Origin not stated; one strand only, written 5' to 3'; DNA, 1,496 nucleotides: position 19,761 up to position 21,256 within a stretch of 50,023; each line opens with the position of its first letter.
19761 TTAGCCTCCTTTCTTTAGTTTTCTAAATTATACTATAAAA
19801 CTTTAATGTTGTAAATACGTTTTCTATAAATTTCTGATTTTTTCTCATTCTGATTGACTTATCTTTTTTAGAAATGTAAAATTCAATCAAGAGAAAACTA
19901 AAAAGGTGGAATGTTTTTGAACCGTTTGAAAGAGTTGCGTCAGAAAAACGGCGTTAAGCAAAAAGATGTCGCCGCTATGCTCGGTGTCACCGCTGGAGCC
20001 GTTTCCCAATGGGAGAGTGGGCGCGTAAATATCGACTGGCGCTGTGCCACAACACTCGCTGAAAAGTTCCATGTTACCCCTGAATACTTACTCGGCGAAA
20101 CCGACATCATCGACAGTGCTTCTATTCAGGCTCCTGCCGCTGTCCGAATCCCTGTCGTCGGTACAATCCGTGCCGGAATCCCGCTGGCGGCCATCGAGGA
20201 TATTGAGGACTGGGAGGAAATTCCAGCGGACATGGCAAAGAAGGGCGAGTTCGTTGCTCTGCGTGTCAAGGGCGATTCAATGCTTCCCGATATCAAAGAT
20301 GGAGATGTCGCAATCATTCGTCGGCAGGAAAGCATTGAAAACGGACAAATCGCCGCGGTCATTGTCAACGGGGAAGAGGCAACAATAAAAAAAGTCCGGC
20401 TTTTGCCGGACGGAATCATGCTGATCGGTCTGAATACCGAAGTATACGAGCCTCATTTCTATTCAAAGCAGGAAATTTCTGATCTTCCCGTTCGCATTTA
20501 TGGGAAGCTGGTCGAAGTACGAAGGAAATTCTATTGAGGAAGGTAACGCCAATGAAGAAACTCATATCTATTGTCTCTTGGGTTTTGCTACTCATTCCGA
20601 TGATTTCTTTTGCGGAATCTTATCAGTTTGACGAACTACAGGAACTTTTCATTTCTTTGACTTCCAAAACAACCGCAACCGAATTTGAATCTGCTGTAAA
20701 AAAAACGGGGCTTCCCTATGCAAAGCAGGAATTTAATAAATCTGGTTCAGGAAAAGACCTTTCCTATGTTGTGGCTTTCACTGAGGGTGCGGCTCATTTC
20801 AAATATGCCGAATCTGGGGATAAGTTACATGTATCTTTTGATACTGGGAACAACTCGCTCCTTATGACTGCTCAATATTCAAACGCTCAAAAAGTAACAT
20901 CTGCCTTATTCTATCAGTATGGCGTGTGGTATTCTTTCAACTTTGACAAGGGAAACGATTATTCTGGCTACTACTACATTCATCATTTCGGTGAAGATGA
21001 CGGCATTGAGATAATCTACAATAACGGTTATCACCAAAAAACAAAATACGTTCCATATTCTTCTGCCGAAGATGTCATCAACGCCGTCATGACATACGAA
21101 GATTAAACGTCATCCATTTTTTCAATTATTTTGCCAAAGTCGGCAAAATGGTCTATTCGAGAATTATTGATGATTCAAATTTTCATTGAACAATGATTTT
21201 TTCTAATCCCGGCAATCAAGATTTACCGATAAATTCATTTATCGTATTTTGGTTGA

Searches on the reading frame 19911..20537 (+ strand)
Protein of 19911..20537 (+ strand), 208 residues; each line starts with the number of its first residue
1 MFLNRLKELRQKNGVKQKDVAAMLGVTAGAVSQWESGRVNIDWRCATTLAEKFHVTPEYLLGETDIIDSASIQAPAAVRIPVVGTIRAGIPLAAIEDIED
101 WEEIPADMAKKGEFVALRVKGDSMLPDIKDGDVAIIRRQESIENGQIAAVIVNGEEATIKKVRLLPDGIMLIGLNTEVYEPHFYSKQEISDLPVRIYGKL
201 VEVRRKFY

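Call 6: search_protein_families(library=pfam, proteins=[window:19911-20537:+], max_evalue=0.01)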
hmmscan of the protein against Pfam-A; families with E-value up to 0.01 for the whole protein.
window:19911-20537:+ (208 aa): 7 families
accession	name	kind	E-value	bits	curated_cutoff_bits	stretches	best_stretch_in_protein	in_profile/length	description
PF00717.28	Peptidase_S24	-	2.1e-24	85.9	23.3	1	81-199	1-114/116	Peptidase S24-like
PF01381.28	HTH_3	-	1.1e-10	41.8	23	1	6-60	1-55/55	Helix-turn-helix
PF13560.12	HTH_31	-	2.2e-09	37.9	27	1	5-58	5-59/64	Helix-turn-helix domain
PF12844.13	HTH_19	-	3.4e-08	33.7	30.2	1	4-61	2-59/64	Helix-turn-helix domain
PF14549.12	P22_Cro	-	0.0008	19.6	30.2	1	17-34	12-29/60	DNA-binding transcriptional regulator Cro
PF13443.12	HTH_26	-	0.0035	18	22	1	5-58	1-55/63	Cro/C1-type HTH DNA-binding domain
PF15943.11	YdaS_toxin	-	0.0093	16.2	30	0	17-41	11-35/65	Bacterial toxin YdaS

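Call 106: search_protein_families(library=padloc, proteins=[window:19911-20537:+], max_evalue=0.00001)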
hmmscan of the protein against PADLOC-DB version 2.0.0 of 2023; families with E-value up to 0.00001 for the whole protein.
window:19911-20537:+ (208 aa): 6 families
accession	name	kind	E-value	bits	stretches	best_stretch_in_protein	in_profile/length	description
PDLC03951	RmrA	-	1.7e-07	28.5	1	4-63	11-70/400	-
PDLC02926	HTH_VI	-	6.6e-07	27.5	1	2-61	2-61/92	-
PDLC04142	capH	-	8.2e-07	28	1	3-66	8-71/103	capH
PDLC03956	RmrA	-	8.3e-07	26.4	1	4-64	11-72/399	-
PDLC03954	RmrA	-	8.5e-07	26.2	1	4-65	13-74/380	-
PDLC03945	RmrA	-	1.5e-06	25.7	1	4-66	5-67/394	-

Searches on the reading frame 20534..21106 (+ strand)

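Call 6: search_protein_families(library=pfam, proteins=[window:20534-21106:+], max_evalue=0.01)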
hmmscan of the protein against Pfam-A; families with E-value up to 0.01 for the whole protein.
window:20534-21106:+ (190 aa): 0 families

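Call 7: search_protein_families(library=padloc, proteins=[window:20534-21106:+], max_evalue=0.01)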
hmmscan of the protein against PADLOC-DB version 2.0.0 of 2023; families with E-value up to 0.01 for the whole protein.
window:20534-21106:+ (190 aa): 0 families

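Call 8: search_protein_families(library=phrogs, proteins=[window:20534-21106:+], max_evalue=0.01)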
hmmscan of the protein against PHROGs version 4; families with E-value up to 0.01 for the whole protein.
window:20534-21106:+ (190 aa): 1 family
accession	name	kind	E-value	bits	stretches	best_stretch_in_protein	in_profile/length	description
phrog_35183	-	unknown function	0.00086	20.4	1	16-108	7-91/115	-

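Call 9: search_protein_families(library=ncbifam, proteins=[window:20534-21106:+], max_evalue=0.01)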
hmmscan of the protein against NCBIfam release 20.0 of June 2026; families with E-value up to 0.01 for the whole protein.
window:20534-21106:+ (190 aa): 0 families
